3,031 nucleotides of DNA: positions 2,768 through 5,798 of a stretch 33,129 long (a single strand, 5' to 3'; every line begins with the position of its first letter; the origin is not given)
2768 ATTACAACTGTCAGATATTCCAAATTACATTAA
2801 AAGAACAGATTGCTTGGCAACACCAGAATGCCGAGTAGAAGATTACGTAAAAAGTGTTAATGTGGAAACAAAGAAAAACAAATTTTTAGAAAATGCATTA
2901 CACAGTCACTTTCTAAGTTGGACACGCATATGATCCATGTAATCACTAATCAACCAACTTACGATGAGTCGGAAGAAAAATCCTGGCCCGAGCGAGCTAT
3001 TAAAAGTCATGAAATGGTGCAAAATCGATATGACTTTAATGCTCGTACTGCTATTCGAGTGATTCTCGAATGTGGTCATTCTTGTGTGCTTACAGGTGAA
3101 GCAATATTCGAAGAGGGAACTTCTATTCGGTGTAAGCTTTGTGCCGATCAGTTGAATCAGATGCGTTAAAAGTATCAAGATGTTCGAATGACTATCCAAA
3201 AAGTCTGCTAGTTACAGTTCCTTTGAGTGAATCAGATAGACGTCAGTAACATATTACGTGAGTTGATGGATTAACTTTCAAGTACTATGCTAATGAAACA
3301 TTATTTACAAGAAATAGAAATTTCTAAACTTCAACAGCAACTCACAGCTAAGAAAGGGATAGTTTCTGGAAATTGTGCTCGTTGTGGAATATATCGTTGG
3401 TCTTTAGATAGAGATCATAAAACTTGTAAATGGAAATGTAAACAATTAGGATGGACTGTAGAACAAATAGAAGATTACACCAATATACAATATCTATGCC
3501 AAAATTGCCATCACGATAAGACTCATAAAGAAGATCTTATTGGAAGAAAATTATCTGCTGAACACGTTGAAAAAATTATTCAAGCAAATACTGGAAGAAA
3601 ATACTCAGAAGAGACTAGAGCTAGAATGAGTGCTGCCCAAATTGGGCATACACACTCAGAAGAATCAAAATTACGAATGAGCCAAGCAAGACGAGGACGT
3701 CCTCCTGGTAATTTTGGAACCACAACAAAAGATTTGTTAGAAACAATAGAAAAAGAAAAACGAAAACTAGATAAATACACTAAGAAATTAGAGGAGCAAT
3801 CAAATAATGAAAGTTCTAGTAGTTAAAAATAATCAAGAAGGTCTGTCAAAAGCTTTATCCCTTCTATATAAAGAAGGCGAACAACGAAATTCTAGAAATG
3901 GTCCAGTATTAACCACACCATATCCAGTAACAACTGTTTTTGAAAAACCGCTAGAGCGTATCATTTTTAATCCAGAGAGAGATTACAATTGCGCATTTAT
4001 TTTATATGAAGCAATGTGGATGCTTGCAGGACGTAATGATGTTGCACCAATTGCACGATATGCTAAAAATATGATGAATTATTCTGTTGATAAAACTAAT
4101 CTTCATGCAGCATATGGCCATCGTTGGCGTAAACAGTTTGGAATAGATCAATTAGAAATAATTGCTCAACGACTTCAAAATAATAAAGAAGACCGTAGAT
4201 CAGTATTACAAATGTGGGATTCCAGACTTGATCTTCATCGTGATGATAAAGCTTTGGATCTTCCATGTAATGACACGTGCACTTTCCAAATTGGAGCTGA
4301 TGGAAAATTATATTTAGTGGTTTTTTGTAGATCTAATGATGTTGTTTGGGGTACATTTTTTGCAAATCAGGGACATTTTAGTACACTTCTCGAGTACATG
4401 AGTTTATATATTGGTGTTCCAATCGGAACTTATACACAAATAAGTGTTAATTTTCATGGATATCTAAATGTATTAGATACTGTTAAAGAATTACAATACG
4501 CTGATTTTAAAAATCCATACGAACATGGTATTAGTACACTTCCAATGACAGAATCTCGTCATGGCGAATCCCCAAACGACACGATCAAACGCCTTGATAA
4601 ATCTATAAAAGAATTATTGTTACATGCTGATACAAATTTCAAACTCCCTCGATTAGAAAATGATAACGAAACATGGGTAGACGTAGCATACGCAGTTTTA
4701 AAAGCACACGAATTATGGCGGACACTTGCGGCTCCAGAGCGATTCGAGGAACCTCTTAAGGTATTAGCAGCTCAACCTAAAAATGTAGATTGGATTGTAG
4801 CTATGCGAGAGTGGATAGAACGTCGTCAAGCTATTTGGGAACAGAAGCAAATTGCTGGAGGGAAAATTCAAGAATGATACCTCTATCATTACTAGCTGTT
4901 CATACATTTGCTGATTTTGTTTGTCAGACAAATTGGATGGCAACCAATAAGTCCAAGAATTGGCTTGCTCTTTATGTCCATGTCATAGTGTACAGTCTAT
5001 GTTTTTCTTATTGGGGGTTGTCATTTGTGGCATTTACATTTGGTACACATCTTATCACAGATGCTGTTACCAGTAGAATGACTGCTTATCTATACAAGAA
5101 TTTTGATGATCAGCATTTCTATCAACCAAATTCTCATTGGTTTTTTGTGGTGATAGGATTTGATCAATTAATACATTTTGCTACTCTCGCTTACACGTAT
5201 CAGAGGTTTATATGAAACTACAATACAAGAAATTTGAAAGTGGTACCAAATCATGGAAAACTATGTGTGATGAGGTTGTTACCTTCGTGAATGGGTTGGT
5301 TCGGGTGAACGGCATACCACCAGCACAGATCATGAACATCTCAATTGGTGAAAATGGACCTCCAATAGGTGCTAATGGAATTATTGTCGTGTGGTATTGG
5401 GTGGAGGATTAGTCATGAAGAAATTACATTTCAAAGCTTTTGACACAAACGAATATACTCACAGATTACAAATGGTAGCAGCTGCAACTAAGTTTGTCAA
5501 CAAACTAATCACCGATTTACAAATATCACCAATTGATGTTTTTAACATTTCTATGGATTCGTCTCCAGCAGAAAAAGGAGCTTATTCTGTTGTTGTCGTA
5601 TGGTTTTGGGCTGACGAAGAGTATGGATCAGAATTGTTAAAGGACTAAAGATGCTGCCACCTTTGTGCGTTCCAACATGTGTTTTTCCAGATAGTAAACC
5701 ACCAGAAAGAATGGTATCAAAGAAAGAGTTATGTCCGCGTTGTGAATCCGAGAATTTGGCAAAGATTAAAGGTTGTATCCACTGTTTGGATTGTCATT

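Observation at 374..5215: Thymidine (5-hmdU-derived) hypermodification gene cluster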

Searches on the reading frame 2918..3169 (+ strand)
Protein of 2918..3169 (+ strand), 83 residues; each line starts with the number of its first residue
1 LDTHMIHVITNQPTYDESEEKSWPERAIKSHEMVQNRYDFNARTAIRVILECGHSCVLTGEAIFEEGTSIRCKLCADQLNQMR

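Call 3: search_protein_families(library=pfam, proteins=[window:2918-3169:+], max_evalue=0.1)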
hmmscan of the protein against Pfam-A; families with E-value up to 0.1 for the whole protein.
window:2918-3169:+ (83 aa): 1 family
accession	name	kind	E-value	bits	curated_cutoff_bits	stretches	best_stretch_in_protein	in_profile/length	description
PF23145.1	Zf_2nd_IFT121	-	0.0092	16.1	25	1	55-77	2-24/45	IFT121, second zinc finger domain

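Call 4: search_protein_families(library=phrogs, proteins=[window:2918-3169:+], max_evalue=0.01)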
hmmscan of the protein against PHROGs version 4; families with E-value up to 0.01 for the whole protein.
window:2918-3169:+ (83 aa): 0 families

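Call 86: search_protein_families(library=ncbifam, proteins=[window:2930-3169:+], max_evalue=0.01)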
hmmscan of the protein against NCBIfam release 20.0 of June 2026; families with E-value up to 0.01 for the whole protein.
window:2930-3169:+ (79 aa): 0 families

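Call 100: search_protein_families(library=pfam, proteins=[window:2930-3169:+], max_evalue=0.05)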
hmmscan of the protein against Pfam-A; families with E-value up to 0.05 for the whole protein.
window:2930-3169:+ (79 aa): 1 family
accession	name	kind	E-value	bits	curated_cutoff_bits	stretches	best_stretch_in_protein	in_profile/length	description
PF23145.1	Zf_2nd_IFT121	-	0.0084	16.2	25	1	51-73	2-24/45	IFT121, second zinc finger domain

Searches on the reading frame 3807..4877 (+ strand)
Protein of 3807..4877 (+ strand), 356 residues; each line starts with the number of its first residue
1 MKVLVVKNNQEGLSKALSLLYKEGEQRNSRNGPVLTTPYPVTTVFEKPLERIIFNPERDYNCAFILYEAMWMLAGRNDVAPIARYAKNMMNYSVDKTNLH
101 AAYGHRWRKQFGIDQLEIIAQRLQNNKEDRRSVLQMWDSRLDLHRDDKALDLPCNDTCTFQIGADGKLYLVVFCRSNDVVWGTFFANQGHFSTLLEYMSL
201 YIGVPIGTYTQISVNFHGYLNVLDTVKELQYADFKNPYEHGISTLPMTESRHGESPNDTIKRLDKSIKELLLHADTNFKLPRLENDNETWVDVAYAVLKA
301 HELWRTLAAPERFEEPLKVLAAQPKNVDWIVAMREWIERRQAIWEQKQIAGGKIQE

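Call 3: search_protein_families(library=pfam, proteins=[window:3807-4877:+], max_evalue=0.1)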
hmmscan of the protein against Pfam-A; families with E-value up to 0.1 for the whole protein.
window:3807-4877:+ (356 aa): 1 family
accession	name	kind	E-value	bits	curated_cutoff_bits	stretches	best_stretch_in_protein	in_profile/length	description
PF00303.24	Thymidylat_synt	-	5.7e-19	68.7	24.3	1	52-229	42-221/266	Thymidylate synthase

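Call 4: search_protein_families(library=phrogs, proteins=[window:3807-4877:+], max_evalue=0.01)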
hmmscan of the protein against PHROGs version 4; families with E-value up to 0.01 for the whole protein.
window:3807-4877:+ (356 aa): 4 families
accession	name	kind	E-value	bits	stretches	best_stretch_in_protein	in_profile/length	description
phrog_5131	-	DNA, RNA and nucleotide metabolism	8.5e-96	322.3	1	1-348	1-346/357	thymidylate synthase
phrog_3676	-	DNA, RNA and nucleotide metabolism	1.3e-33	117.6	1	14-236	18-244/351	thymidylate synthase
phrog_160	-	DNA, RNA and nucleotide metabolism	7.1e-30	105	1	10-230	33-264/335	thymidylate synthase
phrog_5682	-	DNA, RNA and nucleotide metabolism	7.3e-11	42.8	1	89-229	29-161/209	thymidylate synthase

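Call 29: search_solved_structures(query=window:3807-4877:+, max_evalue=0.001)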
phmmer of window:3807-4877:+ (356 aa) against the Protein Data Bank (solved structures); distinct sequences matched with E-value up to 0.001: 104 (the best 60 are shown).
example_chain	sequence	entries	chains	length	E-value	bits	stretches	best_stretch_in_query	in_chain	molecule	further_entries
5b6d_A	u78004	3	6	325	2.9e-16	62.4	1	20-219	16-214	CMP 5-hydroxymethylase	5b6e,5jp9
5jnh_A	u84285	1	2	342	3.2e-16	62.3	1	19-219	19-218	CMP 5-hydroxymethylase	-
6auj_A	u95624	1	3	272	1.6e-10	43.5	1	62-227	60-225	Thymidylate synthase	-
1bq1_A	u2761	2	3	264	2.3e-10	43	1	22-226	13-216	THYMIDYLATE SYNTHASE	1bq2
2vet_A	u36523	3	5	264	3.4e-10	42.4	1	22-226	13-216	THYMIDYLATE SYNTHASE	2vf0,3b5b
1an5_A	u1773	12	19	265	3.7e-10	42.3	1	22-226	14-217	THYMIDYLATE SYNTHASE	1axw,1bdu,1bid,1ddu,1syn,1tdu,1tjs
6cdz_A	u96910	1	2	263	3.8e-10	42.3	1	22-226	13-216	Thymidylate synthase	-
2tsc_A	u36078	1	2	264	3.8e-10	42.3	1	22-226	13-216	THYMIDYLATE SYNTHASE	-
1qqq_A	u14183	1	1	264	3.8e-10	42.3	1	22-226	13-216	THYMIDYLATE SYNTHASE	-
1aob_A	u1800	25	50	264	3.8e-10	42.3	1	22-226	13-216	THYMIDYLATE SYNTHASE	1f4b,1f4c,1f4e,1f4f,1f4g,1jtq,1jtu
1kzj_A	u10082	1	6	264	6.4e-10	41.6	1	22-226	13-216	Thymidylate synthase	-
1jg0_A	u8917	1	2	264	8.8e-10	41.1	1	62-226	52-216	thymidylate synthase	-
1zpr_A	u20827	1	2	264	9.9e-10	40.9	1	22-226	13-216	THYMIDYLATE SYNTHASE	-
1ev5_A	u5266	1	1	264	1e-09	40.9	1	22-226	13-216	THYMIDYLATE SYNTHASE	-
1evf_A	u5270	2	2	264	1e-09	40.9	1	22-226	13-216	THYMIDYLATE SYNTHASE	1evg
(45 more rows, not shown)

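Call 65: search_solved_structures(query=window:3807-4877:+, max_evalue=1e-9, show_alignments=4)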
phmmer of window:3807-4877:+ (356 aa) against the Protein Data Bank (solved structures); distinct sequences matched with E-value up to 1e-9: 15.
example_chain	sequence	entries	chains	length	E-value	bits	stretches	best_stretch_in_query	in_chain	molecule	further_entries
5b6d_A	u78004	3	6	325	2.9e-16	62.4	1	20-219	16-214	CMP 5-hydroxymethylase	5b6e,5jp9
5jnh_A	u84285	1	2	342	3.2e-16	62.3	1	19-219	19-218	CMP 5-hydroxymethylase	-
6auj_A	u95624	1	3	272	1.6e-10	43.5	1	62-227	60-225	Thymidylate synthase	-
1bq1_A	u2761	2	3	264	2.3e-10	43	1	22-226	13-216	THYMIDYLATE SYNTHASE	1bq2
2vet_A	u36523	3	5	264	3.4e-10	42.4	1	22-226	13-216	THYMIDYLATE SYNTHASE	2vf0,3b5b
1an5_A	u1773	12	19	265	3.7e-10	42.3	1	22-226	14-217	THYMIDYLATE SYNTHASE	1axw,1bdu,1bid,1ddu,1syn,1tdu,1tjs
6cdz_A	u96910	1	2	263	3.8e-10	42.3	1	22-226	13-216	Thymidylate synthase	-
2tsc_A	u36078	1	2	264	3.8e-10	42.3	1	22-226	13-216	THYMIDYLATE SYNTHASE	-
1qqq_A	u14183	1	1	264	3.8e-10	42.3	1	22-226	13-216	THYMIDYLATE SYNTHASE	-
1aob_A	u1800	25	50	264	3.8e-10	42.3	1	22-226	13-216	THYMIDYLATE SYNTHASE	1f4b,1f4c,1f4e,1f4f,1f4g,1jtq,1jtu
1kzj_A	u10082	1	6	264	6.4e-10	41.6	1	22-226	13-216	Thymidylate synthase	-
1jg0_A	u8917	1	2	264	8.8e-10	41.1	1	62-226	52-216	thymidylate synthase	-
1zpr_A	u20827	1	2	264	9.9e-10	40.9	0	22-226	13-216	THYMIDYLATE SYNTHASE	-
1ev5_A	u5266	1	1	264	1e-09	40.9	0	22-226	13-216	THYMIDYLATE SYNTHASE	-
1evf_A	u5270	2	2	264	1e-09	40.9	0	22-226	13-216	THYMIDYLATE SYNTHASE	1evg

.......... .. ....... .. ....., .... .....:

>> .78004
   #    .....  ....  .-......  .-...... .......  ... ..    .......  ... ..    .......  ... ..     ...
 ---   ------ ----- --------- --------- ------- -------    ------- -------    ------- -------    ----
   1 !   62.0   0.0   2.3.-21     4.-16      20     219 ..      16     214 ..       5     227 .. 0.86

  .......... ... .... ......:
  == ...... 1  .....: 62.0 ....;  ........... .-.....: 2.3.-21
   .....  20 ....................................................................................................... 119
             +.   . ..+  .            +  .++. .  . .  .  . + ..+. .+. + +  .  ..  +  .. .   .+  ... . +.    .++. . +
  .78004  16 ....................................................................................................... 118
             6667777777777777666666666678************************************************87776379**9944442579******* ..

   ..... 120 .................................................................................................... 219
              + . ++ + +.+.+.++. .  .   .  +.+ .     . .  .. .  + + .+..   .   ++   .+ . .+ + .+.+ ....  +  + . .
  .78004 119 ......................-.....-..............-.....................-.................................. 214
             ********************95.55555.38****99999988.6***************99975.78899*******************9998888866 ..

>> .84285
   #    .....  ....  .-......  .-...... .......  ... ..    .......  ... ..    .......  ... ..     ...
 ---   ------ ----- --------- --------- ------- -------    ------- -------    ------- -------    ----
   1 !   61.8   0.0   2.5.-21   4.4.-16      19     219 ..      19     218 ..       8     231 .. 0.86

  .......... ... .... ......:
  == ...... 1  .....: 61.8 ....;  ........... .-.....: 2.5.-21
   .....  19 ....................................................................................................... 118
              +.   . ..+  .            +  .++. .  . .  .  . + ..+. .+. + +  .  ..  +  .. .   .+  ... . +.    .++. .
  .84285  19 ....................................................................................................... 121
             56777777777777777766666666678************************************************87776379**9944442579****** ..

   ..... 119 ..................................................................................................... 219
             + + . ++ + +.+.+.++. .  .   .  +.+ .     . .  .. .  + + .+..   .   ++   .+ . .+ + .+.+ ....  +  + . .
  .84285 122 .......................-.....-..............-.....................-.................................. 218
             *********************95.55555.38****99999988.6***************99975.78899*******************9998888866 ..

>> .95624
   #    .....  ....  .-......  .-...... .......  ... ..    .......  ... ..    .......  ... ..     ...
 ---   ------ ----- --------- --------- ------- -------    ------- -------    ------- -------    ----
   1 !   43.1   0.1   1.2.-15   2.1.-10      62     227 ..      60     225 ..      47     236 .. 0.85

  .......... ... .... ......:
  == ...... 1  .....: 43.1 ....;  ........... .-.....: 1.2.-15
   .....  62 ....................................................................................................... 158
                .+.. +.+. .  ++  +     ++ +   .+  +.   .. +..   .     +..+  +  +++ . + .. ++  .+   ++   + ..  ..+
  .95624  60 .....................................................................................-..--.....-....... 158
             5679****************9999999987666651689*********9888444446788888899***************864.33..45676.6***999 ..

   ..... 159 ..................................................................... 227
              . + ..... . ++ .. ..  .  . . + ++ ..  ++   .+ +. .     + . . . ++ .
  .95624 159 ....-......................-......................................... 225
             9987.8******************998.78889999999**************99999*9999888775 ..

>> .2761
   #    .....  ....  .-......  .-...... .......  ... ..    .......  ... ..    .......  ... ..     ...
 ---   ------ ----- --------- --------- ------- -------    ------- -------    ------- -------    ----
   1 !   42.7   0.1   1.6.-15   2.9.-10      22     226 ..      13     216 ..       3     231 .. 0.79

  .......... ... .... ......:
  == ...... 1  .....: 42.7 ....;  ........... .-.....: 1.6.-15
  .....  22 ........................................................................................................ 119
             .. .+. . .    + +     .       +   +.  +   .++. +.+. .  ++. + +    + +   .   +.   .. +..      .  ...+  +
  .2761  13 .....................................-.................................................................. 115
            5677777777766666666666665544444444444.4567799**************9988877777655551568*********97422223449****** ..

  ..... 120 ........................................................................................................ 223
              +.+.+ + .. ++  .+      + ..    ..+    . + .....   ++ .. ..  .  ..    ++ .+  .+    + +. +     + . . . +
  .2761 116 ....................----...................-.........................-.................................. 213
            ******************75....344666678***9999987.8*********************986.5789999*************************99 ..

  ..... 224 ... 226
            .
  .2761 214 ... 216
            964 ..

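Call 86: search_protein_families(library=ncbifam, proteins=[window:3807-4877:+], max_evalue=0.01)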
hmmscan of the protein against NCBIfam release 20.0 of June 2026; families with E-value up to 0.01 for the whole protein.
window:3807-4877:+ (356 aa): 8 families
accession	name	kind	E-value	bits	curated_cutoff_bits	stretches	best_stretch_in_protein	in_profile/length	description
TIGR03283.1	thy_syn_methano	equivalog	1e-22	80.7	174.55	1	82-219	63-194/201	thymidylate synthase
NF002497.0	PRK01827.1-3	equivalog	2.6e-14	53.2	327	1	64-228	54-218/264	thymidylate synthase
NF002499.0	PRK01827.1-5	equivalog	4.1e-11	42.6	405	1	63-227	53-217/264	thymidylate synthase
NF002495.0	PRK01827.1-1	equivalog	4.5e-11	42.8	327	1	91-229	96-231/279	thymidylate synthase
NF002496.0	PRK01827.1-2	equivalog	5.6e-10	38.8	325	1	92-229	137-273/318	thymidylate synthase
TIGR03284.1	thym_sym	equivalog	2.7e-09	36.6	108.35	1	88-228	111-250/296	thymidylate synthase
NF002498.0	PRK01827.1-4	equivalog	2.8e-07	30.2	427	1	95-232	103-236/283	thymidylate synthase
NF010393.0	PRK13821.1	equivalog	0.0015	17.6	576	1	112-232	154-271/323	thymidylate synthase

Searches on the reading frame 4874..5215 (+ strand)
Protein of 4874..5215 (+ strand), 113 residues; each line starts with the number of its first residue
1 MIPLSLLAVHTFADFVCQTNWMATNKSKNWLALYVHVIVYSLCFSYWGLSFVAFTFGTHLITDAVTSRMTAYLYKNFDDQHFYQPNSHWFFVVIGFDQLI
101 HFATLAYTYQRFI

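Call 3: search_protein_families(library=pfam, proteins=[window:4874-5215:+], max_evalue=0.1)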
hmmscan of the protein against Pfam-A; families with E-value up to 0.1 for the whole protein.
window:4874-5215:+ (113 aa): 2 families
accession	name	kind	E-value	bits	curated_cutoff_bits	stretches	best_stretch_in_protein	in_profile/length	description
PF11750.13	DUF3307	-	3.1e-08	34.1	23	1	5-110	4-107/127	Protein of unknown function (DUF3307)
PF00556.25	LHC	-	0.0075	16.9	23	0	85-108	15-36/39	Antenna complex alpha/beta subunit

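Call 4: search_protein_families(library=phrogs, proteins=[window:4874-5215:+], max_evalue=0.01)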
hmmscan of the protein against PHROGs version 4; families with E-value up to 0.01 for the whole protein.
window:4874-5215:+ (113 aa): 2 families
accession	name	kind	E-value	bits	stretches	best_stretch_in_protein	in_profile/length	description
phrog_2470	-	moron, auxiliary metabolic gene and host takeover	1.2e-16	62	1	4-109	10-113/119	membrane protein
phrog_6676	-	unknown function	1.9e-09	38.5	1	8-65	12-71/131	-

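Call 86: search_protein_families(library=ncbifam, proteins=[window:4874-5215:+], max_evalue=0.01)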
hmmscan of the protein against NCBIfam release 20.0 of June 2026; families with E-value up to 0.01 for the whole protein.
window:4874-5215:+ (113 aa): 0 families

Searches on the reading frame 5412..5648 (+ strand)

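Call 3: search_protein_families(library=pfam, proteins=[window:5412-5648:+], max_evalue=0.1)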
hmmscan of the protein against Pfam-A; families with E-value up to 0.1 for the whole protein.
window:5412-5648:+ (78 aa): 1 family
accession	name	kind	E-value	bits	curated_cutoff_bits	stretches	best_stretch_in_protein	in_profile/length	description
PF21386.2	IntS11_C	-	0.089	13.6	27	1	32-76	46-89/92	Integrator IntS11, C-terminal domain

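Call 4: search_protein_families(library=phrogs, proteins=[window:5412-5648:+], max_evalue=0.01)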
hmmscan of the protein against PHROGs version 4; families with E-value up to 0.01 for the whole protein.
window:5412-5648:+ (78 aa): 0 families
